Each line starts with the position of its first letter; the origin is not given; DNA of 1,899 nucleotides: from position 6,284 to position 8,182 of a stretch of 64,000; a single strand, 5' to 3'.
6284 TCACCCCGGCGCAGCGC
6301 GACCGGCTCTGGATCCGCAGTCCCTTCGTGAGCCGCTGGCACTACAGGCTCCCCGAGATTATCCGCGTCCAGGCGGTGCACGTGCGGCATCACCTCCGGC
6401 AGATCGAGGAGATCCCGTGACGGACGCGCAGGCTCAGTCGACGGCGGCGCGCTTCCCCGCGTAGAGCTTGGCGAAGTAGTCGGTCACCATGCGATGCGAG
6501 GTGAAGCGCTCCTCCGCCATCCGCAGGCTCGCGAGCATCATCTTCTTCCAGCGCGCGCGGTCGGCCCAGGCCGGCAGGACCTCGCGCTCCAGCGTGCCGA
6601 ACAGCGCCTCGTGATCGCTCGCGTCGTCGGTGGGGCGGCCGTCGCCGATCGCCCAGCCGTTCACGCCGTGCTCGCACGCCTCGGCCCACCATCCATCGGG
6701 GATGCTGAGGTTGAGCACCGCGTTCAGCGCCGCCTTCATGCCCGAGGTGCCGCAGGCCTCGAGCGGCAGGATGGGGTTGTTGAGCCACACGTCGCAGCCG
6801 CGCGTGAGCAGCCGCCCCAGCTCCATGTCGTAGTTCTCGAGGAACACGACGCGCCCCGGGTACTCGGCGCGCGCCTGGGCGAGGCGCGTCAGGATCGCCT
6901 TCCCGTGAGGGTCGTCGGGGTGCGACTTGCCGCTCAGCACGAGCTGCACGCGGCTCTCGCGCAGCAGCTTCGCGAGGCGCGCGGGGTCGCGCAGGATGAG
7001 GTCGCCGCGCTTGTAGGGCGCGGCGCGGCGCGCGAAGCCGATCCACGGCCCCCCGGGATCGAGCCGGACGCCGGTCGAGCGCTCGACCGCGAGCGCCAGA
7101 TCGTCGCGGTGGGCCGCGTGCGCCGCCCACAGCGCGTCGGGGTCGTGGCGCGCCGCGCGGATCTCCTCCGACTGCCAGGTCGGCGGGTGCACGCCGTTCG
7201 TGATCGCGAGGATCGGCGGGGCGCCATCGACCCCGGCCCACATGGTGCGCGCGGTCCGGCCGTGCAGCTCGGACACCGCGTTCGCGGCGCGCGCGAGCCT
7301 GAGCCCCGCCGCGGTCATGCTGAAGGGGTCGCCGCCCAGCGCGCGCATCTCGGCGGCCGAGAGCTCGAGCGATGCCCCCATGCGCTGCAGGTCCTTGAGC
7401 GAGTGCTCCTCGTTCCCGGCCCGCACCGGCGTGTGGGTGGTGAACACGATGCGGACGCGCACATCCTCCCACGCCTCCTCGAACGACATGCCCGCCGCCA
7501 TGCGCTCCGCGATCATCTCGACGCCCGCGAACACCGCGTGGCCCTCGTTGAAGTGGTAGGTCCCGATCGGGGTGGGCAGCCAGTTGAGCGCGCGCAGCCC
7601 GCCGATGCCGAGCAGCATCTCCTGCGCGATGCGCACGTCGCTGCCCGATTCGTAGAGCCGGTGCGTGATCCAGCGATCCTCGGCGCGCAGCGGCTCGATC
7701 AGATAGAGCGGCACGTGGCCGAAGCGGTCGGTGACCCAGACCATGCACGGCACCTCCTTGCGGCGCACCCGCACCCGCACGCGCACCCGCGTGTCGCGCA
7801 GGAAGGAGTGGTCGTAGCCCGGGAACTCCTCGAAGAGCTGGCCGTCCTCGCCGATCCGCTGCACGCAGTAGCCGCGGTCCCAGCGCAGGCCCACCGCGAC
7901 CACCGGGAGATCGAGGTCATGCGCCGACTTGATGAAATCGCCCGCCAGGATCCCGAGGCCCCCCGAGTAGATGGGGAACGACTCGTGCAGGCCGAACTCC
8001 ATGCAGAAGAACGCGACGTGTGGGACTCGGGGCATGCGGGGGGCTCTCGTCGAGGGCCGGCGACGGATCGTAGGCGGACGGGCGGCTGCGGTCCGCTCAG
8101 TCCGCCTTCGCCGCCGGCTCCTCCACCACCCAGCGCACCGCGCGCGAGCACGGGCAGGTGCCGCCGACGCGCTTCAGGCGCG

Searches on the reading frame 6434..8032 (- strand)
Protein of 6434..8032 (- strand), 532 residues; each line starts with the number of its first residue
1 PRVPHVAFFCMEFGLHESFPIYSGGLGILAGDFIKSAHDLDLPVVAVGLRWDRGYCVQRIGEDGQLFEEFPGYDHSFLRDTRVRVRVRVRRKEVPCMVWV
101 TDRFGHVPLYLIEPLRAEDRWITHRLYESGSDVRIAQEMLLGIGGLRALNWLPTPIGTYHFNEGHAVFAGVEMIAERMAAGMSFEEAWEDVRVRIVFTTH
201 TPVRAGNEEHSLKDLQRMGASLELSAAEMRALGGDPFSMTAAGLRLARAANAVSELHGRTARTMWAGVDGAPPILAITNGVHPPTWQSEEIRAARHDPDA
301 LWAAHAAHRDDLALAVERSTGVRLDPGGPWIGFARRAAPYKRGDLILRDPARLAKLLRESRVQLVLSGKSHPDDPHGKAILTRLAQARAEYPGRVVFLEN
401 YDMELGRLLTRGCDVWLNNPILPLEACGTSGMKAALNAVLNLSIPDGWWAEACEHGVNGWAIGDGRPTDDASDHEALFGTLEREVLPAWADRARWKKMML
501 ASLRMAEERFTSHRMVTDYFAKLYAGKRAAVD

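Call 52: search_protein_families(library=pfam, proteins=[window:6434-8032:-], max_evalue=0.001)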
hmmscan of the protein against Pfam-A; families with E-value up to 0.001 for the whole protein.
window:6434-8032:- (532 aa): 1 family
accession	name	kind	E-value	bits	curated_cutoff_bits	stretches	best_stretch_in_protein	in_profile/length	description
PF00343.26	Phosphorylase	-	1.2e-14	54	27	1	394-449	526-581/713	Carbohydrate phosphorylase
